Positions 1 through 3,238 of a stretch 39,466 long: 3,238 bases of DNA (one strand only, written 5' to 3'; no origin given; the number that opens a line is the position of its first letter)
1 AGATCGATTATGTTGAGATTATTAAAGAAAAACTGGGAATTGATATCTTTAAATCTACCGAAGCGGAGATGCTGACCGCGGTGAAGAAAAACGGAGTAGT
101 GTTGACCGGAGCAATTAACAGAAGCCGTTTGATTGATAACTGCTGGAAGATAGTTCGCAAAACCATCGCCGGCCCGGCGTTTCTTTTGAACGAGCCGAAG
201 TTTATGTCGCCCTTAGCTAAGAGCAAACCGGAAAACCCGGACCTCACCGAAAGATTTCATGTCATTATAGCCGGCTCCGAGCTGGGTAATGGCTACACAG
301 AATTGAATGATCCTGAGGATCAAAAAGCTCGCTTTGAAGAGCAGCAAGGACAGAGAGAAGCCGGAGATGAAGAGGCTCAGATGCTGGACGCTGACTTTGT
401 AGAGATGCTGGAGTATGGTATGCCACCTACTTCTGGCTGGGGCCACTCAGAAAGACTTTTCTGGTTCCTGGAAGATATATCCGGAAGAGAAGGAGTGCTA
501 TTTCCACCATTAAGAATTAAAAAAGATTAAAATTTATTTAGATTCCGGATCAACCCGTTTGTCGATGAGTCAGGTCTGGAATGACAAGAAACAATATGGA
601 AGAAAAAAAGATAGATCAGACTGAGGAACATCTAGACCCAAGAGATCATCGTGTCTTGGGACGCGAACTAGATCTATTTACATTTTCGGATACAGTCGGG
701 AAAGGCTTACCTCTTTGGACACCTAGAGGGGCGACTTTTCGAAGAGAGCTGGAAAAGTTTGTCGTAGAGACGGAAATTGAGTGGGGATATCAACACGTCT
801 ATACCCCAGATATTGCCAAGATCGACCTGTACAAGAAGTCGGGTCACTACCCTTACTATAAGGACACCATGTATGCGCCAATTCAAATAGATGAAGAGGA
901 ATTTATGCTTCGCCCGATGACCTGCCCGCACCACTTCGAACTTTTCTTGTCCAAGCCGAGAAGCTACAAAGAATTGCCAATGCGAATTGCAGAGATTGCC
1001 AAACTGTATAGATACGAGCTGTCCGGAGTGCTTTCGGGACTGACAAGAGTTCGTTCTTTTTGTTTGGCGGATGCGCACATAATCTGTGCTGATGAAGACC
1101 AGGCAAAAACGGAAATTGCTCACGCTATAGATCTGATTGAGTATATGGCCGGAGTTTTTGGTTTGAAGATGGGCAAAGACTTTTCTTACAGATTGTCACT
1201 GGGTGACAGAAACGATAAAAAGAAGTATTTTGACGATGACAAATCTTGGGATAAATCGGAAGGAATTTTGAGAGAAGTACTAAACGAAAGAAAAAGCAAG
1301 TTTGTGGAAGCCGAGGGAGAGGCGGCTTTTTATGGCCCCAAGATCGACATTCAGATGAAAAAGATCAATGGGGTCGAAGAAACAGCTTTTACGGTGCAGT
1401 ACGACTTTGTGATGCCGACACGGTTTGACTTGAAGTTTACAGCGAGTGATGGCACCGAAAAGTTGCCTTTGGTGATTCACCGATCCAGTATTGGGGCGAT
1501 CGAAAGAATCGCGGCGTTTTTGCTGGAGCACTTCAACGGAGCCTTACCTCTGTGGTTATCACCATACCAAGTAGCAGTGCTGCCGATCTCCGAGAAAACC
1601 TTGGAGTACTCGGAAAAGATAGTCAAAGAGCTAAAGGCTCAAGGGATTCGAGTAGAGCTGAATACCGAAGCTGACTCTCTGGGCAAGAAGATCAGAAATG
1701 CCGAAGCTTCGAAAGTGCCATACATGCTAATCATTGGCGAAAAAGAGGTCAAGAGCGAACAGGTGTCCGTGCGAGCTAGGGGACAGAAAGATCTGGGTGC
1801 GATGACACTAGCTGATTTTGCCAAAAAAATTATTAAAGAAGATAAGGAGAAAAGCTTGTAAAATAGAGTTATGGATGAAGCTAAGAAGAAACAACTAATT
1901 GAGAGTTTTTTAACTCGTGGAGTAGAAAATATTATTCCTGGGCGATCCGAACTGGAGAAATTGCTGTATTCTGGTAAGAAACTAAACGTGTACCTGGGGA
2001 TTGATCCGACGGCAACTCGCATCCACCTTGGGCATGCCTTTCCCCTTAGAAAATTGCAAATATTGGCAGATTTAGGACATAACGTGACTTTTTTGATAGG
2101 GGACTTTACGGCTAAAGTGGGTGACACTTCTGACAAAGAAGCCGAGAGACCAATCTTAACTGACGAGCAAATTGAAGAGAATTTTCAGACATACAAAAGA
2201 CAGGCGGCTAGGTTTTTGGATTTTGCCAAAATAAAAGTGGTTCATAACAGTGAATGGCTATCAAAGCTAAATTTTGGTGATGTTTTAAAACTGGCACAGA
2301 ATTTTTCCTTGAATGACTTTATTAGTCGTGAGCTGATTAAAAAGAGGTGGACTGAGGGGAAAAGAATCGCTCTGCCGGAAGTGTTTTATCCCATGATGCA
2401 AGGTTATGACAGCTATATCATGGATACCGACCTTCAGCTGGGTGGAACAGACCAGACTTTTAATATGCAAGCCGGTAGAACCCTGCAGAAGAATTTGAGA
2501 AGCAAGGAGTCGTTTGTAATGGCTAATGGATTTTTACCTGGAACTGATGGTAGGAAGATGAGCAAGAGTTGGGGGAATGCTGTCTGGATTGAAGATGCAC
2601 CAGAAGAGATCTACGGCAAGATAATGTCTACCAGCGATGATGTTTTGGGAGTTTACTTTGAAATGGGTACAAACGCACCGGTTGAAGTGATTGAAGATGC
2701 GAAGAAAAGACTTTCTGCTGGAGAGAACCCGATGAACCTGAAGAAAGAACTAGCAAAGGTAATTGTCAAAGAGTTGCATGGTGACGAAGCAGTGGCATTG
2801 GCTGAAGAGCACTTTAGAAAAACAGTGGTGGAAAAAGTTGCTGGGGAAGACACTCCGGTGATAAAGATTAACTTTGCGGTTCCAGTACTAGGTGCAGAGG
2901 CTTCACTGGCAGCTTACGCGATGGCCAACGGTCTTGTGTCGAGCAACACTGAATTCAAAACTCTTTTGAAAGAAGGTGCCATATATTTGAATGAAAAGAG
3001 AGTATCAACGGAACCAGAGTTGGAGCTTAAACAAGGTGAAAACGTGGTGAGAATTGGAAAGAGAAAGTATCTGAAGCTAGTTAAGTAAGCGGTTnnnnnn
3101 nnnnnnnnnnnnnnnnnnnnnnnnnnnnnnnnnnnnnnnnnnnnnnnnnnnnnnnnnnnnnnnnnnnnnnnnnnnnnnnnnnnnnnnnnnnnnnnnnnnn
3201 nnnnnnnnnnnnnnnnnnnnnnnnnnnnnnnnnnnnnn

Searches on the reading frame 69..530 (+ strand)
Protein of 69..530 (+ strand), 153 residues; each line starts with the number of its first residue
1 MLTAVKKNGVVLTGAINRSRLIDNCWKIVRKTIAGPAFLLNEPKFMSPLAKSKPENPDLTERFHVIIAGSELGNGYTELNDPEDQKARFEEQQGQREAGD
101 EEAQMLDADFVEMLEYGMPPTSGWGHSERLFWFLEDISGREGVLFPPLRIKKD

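Call 33: search_protein_families(library=pfam, proteins=[window:69-530:+])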
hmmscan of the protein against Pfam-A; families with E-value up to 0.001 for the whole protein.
window:69-530:+ (153 aa): 1 family
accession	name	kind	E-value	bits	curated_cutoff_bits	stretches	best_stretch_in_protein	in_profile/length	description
PF00152.25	tRNA-synt_2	-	2e-20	73.5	25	1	30-146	186-305/308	tRNA synthetases class II (D, K and N)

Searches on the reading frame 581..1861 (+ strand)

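Call 9: search_protein_families(library=pfam, proteins=[window:581-1861:+])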
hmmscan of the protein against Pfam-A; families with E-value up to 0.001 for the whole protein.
window:581-1861:+ (426 aa): 2 families
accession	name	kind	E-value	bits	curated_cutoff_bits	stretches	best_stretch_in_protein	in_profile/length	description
PF00587.30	tRNA-synt_2b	-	1.8e-30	106.8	29.3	1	104-318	7-179/179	tRNA synthetase class II core domain (G, H, P, S and T)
PF03129.25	HGTP_anticodon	-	1.4e-24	86.5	21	1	330-419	1-93/94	Anticodon binding domain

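Call 57: search_protein_families(library=ncbifam, proteins=[window:581-1861:+], max_evalue=1e-10)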
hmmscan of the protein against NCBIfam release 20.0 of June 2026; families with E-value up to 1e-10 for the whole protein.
window:581-1861:+ (426 aa): 10 families
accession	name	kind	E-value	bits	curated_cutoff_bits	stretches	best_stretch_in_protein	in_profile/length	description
TIGR00418.1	thrS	equivalog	7.2e-149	497.3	383.65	1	12-420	163-564/565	threonine--tRNA ligase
NF003068.0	PRK03991.1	equivalog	4e-68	230.3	484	1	8-422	184-593/613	threonine--tRNA ligase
TIGR00408.1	proS_fam_I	equivalog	4.8e-24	85.1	437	1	281-418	234-378/475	proline--tRNA ligase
NF011500.0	PRK14938.1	equivalog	4.5e-23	81.8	362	1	320-422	266-368/387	Ser-tRNA(Thr) hydrolase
TIGR00442.1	hisS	equivalog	1.3e-22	80.4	286.75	1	307-399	305-395/406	histidine--tRNA ligase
NF008979.1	PRK12325.1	exception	2.4e-22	79.4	550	1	40-179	36-174/437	proline--tRNA ligase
NF006625.0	PRK09194.1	equivalog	2.9e-22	79.3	558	1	39-177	35-172/559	proline--tRNA ligase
TIGR00409.1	proS_fam_II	equivalog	1.2e-17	64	306.7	0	323-413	468-561/568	proline--tRNA ligase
NF003211.1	PRK04173.1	equivalog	7.4e-17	61.3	312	1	101-403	156-440/454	glycine--tRNA ligase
TIGR00389.1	glyS_dimeric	equivalog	3.3e-15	55.6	243.3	0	307-415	439-559/565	glycine--tRNA ligase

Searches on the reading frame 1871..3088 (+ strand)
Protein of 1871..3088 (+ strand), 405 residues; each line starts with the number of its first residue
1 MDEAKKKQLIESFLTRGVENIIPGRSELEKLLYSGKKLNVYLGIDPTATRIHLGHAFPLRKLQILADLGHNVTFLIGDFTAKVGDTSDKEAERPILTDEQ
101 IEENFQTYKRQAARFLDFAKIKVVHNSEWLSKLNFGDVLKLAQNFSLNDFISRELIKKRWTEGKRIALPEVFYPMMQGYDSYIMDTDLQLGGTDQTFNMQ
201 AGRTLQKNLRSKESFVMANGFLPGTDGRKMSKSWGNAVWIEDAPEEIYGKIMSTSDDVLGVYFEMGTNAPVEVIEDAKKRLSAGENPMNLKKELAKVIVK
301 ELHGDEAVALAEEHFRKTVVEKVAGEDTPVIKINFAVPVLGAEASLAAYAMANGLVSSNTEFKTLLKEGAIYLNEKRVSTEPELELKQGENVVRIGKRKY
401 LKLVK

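Call 9: search_protein_families(library=pfam, proteins=[window:1871-3088:+])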
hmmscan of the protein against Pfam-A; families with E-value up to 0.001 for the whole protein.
window:1871-3088:+ (405 aa): 3 families
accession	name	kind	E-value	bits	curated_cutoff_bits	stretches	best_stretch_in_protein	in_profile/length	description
PF00579.31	tRNA-synt_1b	-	6.8e-70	236.1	21.1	1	36-318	4-290/292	tRNA synthetases class I (W and Y)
PF22421.1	SYY_C-terminal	-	0.00068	19.9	27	0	342-401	17-81/83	Tyrosine--tRNA ligase SYY-like C-terminal domain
PF00133.28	tRNA-synt_1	-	0.0007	18.9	22.7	0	183-238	326-384/414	tRNA synthetases class I (I, L, M and V)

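Call 57: search_protein_families(library=ncbifam, proteins=[window:1871-3088:+], max_evalue=1e-10)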
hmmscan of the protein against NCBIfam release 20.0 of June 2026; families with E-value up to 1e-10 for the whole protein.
window:1871-3088:+ (405 aa): 2 families
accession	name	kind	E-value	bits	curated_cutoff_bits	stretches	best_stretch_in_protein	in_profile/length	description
TIGR00234.1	tyrS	equivalog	7.4e-99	331.6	113.8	1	7-403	4-403/406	tyrosine--tRNA ligase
NF006330.0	PRK08560.1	equivalog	2.2e-25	89.4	220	1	14-253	10-247/342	tyrosine--tRNA ligase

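Call 80: find_homologous_proteins(query=window:1871-3088:+, max_evalue=1e-150)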
Query window:1871-3088:+ (405 aa): 206 proteins with E <= 1e-150 among 8000 candidates; the best 120 are listed.
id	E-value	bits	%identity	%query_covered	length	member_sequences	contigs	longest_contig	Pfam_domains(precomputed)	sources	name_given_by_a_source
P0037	2.6e-264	894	100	100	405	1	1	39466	PF00579.32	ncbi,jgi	jgi:tyrosyl-tRNA synthetase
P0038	7.6e-258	873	97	100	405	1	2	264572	PF00579.32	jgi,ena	jgi:tyrosyl-tRNA synthetase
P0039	7.7e-238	807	89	100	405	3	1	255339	PF00579.32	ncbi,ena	-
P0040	2.7e-231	785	87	100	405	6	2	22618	PF00579.32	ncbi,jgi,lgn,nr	ncbi:MAG: hypothetical protein ACD_61C00089G0003 [uncultured bacterium]|nr:MAG: hypothetical protein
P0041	1.1e-230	783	86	100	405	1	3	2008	PF00579.32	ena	-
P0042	3.0e-229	779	86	100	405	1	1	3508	PF00579.32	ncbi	-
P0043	3.8e-229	778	86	100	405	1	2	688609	PF00579.32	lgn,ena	-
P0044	1.9e-228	776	85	100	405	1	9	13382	PF00579.32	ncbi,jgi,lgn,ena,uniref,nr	ncbi:MAG: Tyrosine-tRNA ligase [Candidatus Collierbacteria bacterium GW2011_GWB1_44_6]|uniref:Tyrosi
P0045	2.4e-227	772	85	100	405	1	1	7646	PF00579.32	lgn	-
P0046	1.2e-224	763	83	100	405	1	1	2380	PF00579.32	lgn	-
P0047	3.0e-224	762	82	100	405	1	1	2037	PF00579.32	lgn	-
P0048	5.7e-224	761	83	100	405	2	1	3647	PF00579.32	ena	-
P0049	2.3e-223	759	83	100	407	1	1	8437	PF00579.32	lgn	-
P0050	2.8e-223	759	83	100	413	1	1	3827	PF00579.32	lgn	-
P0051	4.3e-223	758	84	100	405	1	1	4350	PF00579.32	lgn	-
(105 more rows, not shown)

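Call 81: find_encoding_contigs(protein=P0040, flank=4500, max_places=1)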
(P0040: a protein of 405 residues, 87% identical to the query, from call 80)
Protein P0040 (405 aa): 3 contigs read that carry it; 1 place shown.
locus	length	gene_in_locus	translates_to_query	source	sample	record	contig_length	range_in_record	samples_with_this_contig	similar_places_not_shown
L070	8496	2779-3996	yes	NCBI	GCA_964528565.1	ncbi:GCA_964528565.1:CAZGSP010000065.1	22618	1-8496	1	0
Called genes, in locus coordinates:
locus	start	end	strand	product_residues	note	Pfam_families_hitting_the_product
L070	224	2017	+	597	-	PF07973:tRNA_SAD, PF00587:tRNA-synt_2b, PF03129:HGTP_anticodon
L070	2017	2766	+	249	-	PF13489:Methyltransf_23, PF13847:Methyltransf_31, PF08241:Methyltransf_11, PF08242:Methyltransf_12 (weak), PF13649:Methyltransf_25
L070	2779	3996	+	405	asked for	PF00579:tRNA-synt_1b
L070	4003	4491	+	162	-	PF04073:tRNA_edit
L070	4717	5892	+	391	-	PF00152:tRNA-synt_2 (faint), PF13393:tRNA-synt_His, PF00587:tRNA-synt_2b, PF13393:tRNA-synt_His (weak), PF03129:HGTP_anticodon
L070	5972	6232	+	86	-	-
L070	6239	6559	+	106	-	-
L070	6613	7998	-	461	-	PF28494:GlyRS_ins_1 (weak), PF00587:tRNA-synt_2b (faint), PF03129:HGTP_anticodon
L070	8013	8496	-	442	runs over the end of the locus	PF01336:tRNA_anti-codon, PF00152:tRNA-synt_2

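Call 82: find_encoding_contigs(protein=P0043, flank=4500, max_places=1)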
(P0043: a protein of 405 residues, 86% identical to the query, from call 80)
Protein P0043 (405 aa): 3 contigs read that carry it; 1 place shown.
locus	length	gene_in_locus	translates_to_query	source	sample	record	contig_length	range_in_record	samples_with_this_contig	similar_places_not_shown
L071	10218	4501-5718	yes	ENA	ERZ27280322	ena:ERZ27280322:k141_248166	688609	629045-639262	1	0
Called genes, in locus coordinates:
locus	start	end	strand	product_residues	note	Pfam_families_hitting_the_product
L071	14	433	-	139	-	-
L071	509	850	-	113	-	-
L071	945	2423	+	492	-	PF01336:tRNA_anti-codon, PF00152:tRNA-synt_2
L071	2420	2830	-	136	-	PF00011:HSP20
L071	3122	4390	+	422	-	PF00587:tRNA-synt_2b, PF03129:HGTP_anticodon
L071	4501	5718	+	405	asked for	PF00579:tRNA-synt_1b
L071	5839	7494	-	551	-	PF21850:DUF6909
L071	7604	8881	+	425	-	PF13393:tRNA-synt_His, PF00587:tRNA-synt_2b (weak), PF03129:HGTP_anticodon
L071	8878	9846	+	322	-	PF02016:Peptidase_S66, PF17676:Peptidase_S66C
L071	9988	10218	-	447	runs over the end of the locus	PF13393:tRNA-synt_His, PF03129:HGTP_anticodon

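Call 83: find_encoding_contigs(protein=P0044, flank=4500, max_places=1)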
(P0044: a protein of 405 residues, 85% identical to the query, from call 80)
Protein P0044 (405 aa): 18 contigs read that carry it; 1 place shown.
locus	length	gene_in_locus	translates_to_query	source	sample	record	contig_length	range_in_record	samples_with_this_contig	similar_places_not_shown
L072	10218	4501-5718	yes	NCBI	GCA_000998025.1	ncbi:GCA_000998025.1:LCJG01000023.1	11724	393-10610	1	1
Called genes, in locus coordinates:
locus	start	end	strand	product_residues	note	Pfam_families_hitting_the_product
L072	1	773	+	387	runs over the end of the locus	PF00152:tRNA-synt_2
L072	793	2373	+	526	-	-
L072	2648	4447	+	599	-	PF07973:tRNA_SAD, PF00587:tRNA-synt_2b, PF03129:HGTP_anticodon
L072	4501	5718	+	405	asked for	PF00579:tRNA-synt_1b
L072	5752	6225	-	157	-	-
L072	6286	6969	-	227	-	PF03437:BtpA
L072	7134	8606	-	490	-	PF00591:Glycos_transf_3 (weak)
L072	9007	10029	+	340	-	PF00579:tRNA-synt_1b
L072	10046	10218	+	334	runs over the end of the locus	-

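Call 84: find_encoding_contigs(protein=P0045, flank=4500, max_places=1)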
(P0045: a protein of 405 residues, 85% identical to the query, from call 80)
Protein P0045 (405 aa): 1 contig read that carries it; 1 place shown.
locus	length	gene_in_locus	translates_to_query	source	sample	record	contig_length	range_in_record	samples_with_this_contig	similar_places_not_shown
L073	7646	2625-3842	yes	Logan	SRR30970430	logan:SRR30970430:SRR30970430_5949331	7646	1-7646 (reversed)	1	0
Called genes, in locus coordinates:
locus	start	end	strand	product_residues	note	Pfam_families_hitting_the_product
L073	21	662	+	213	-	-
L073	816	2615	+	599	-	PF07973:tRNA_SAD, PF00587:tRNA-synt_2b, PF03129:HGTP_anticodon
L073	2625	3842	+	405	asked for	PF00579:tRNA-synt_1b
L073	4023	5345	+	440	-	PF13393:tRNA-synt_His, PF00152:tRNA-synt_2 (faint), PF00587:tRNA-synt_2b, PF03129:HGTP_anticodon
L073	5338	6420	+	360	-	PF01546:Peptidase_M20, PF07687:M20_dimer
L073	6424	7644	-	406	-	?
